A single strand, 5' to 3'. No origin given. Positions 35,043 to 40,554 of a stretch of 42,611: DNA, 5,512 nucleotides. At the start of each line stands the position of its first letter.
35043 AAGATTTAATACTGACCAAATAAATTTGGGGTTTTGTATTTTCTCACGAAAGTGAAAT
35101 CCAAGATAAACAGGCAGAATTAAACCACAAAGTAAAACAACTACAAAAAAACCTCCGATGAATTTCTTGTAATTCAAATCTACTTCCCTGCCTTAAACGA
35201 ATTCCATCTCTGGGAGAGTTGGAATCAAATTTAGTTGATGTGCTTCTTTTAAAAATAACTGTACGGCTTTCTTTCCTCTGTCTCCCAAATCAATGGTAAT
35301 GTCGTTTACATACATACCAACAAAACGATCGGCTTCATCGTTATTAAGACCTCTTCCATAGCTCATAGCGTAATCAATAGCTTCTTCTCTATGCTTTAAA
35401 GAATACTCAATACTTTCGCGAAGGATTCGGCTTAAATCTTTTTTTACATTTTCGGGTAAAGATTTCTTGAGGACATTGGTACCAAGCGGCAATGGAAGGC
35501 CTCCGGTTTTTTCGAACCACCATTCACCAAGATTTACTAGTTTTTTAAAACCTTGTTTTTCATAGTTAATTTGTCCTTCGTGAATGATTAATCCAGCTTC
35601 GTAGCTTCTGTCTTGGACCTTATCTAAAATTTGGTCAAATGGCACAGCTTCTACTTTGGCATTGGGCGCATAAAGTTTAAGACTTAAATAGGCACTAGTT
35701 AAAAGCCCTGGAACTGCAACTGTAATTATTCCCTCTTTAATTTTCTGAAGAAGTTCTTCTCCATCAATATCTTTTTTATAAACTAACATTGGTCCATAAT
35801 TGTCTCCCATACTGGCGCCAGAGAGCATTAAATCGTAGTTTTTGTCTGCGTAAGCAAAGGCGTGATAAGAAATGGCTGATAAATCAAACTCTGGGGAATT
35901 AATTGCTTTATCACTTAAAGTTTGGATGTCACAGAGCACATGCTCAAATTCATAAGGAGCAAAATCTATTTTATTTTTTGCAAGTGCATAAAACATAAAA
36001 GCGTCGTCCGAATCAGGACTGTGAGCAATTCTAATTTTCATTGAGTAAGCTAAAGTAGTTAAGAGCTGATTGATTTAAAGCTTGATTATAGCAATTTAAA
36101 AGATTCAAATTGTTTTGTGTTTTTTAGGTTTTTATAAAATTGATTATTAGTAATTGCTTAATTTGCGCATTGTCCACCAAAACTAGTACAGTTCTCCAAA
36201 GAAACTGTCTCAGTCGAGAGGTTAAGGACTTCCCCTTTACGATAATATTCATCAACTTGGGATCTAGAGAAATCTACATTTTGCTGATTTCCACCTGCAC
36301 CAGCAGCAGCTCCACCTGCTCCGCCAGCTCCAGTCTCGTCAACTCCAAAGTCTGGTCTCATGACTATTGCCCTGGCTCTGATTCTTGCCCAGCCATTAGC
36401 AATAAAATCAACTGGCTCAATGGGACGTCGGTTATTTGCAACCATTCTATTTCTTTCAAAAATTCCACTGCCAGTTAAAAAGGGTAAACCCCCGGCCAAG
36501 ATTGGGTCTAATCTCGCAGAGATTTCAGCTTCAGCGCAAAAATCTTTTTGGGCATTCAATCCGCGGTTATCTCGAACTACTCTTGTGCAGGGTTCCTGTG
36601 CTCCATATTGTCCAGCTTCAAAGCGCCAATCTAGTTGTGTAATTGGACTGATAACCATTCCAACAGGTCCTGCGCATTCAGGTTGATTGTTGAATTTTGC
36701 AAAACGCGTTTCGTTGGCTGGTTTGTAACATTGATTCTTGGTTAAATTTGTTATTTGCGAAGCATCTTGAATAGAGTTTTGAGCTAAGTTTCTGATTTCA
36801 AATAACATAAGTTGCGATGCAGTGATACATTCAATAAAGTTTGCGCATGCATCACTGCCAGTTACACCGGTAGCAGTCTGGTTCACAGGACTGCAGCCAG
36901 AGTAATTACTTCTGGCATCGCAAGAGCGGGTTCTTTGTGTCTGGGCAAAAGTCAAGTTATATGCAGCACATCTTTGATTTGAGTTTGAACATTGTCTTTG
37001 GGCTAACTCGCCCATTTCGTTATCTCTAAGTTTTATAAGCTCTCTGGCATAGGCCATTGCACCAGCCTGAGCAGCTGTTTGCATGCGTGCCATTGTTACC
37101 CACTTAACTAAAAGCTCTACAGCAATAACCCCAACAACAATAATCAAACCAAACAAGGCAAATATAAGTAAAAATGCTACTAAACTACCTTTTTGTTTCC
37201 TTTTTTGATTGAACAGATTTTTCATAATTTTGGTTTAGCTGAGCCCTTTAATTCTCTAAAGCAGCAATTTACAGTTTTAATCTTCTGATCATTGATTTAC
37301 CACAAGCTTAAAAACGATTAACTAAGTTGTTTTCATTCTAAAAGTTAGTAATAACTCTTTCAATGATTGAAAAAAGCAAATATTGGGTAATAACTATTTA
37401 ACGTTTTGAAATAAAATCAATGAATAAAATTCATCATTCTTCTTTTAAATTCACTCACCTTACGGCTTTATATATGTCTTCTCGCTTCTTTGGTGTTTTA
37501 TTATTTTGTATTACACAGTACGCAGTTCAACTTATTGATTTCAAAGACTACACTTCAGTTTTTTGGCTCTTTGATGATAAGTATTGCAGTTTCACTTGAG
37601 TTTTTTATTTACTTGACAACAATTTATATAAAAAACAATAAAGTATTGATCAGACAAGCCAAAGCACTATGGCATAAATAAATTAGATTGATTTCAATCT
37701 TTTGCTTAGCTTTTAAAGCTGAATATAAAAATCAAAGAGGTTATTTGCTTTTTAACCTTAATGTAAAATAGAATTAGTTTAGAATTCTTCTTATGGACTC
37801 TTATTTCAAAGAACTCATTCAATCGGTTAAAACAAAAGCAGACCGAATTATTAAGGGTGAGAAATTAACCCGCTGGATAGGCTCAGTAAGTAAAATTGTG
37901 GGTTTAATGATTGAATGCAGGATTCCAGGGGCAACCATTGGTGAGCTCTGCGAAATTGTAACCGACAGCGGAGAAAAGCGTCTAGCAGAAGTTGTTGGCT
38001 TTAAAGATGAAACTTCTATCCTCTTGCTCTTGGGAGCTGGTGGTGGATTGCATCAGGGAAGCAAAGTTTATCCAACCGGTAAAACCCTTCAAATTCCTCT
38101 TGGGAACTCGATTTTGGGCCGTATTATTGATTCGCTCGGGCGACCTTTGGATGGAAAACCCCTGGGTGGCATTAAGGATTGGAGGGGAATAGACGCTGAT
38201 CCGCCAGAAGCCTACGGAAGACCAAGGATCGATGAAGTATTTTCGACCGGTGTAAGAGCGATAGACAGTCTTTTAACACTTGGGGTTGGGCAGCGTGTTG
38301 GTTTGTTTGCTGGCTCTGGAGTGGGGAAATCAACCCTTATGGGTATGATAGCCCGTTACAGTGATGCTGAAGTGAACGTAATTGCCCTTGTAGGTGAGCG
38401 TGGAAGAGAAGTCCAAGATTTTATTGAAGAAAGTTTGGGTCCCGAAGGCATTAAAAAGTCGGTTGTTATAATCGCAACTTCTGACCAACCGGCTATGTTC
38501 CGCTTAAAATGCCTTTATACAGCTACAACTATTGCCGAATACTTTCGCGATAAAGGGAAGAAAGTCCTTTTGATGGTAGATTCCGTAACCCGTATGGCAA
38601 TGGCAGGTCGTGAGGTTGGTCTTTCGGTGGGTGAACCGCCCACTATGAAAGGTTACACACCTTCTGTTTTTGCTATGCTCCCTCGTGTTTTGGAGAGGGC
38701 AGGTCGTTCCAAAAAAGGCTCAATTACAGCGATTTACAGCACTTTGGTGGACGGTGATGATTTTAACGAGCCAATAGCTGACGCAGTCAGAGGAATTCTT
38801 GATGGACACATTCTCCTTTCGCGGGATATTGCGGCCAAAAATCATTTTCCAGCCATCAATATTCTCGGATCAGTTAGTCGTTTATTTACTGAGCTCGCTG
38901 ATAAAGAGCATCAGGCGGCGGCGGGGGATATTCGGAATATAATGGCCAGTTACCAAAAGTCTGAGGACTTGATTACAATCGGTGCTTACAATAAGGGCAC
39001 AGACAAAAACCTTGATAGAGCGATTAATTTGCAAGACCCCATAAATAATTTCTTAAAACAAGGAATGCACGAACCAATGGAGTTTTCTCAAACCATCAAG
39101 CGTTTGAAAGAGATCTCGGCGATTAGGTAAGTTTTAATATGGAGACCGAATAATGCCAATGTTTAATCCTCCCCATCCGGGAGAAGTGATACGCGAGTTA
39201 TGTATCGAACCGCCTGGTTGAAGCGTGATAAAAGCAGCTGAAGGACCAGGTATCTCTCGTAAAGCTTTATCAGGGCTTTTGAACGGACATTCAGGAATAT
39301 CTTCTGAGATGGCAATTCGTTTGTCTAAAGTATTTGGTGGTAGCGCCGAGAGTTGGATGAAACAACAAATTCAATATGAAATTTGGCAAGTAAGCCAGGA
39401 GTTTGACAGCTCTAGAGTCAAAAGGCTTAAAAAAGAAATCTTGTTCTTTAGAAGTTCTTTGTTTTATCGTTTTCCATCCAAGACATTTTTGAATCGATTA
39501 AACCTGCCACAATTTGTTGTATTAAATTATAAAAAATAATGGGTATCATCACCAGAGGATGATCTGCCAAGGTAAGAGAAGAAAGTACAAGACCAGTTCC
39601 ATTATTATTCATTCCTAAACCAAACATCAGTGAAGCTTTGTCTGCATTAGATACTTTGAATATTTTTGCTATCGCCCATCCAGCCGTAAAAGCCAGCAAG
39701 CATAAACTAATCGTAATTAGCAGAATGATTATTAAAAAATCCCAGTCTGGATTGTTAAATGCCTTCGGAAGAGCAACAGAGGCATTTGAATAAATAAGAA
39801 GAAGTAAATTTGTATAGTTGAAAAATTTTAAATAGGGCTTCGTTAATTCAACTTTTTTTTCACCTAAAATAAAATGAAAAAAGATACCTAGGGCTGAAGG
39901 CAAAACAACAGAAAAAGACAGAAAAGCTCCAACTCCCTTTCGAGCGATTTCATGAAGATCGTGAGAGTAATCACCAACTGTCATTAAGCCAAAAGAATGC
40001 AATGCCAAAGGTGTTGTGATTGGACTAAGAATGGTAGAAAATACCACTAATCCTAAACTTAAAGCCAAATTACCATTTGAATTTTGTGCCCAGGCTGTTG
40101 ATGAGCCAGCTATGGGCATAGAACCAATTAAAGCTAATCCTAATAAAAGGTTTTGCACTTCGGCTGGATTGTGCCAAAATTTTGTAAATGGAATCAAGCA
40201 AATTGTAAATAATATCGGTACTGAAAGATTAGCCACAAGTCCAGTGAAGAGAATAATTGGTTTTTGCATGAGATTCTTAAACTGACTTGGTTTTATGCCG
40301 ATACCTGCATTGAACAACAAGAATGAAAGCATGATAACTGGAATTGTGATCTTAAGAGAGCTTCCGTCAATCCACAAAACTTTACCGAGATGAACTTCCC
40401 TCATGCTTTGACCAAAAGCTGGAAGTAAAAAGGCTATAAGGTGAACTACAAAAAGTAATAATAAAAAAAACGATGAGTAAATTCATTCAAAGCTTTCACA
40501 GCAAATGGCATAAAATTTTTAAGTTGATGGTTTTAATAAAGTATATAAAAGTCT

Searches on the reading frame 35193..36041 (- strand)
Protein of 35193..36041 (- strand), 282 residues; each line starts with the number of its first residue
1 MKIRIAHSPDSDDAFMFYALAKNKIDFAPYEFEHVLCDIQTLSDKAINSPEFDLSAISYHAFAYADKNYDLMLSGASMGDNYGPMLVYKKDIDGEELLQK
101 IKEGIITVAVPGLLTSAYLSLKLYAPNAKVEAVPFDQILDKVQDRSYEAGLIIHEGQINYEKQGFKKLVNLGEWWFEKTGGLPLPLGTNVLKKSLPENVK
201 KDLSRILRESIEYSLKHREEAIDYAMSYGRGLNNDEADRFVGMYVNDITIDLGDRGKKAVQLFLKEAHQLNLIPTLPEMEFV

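Call 35: search_protein_families(library=pfam, proteins=[window:35193-36041:-], max_evalue=0.001)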
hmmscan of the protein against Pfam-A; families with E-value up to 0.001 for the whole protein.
window:35193-36041:- (282 aa): 1 family
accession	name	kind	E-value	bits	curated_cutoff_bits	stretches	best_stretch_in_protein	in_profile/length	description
PF02621.19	VitK2_biosynth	-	4e-63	213.7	26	1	3-268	1-251/252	Menaquinone biosynthesis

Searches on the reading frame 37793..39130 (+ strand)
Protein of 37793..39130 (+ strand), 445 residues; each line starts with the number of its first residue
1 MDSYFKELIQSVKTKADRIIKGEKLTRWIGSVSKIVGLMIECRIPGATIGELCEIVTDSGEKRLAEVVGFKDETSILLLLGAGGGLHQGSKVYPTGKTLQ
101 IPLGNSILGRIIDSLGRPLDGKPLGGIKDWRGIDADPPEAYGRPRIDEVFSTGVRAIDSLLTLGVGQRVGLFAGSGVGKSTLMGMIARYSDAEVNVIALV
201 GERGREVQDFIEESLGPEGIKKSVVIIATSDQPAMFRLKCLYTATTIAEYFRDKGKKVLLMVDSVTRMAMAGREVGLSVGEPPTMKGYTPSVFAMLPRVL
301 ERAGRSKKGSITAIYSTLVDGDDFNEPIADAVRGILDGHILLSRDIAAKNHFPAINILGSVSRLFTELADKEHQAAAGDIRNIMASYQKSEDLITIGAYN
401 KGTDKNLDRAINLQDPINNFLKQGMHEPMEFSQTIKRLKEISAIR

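Call 35: search_protein_families(library=pfam, proteins=[window:37793-39130:+], max_evalue=0.001)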
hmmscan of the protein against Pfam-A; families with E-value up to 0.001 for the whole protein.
window:37793-39130:+ (445 aa): 3 families
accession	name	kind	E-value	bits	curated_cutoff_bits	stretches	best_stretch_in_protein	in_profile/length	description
PF00006.31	ATP-synt_ab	-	1e-86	290.4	29.5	1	153-362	1-213/213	ATP synthase alpha/beta family, nucleotide-binding domain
PF18269.6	T3SS_ATPase_C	-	5.3e-28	97.1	22.7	1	370-440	2-72/72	T3SS EscN ATPase C-terminal domain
PF02874.29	ATP-synt_ab_N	-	2.7e-07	31.5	20.9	1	32-96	1-69/69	ATP synthase alpha/beta family, beta-barrel domain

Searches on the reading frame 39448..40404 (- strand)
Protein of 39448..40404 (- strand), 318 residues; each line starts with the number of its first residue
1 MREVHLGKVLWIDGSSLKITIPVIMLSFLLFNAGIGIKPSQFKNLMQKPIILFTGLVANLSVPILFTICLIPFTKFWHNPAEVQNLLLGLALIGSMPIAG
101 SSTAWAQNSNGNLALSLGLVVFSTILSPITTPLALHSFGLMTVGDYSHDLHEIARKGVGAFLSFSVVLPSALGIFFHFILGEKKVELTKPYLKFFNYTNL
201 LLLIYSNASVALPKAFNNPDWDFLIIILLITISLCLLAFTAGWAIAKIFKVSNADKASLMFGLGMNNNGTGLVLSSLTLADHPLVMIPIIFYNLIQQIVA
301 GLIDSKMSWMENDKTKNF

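Call 35: search_protein_families(library=pfam, proteins=[window:39448-40404:-], max_evalue=0.001)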
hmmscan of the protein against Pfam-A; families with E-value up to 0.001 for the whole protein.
window:39448-40404:- (318 aa): 2 families
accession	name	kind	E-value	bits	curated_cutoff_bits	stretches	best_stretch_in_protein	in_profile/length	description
PF01758.21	SBF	-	1.7e-21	77.3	24.3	1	23-209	1-182/191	Sodium Bile acid symporter family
PF13593.11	SBF_like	-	5.1e-21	75.7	25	1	20-307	31-311/313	SBF-like CPA transporter family (DUF4137)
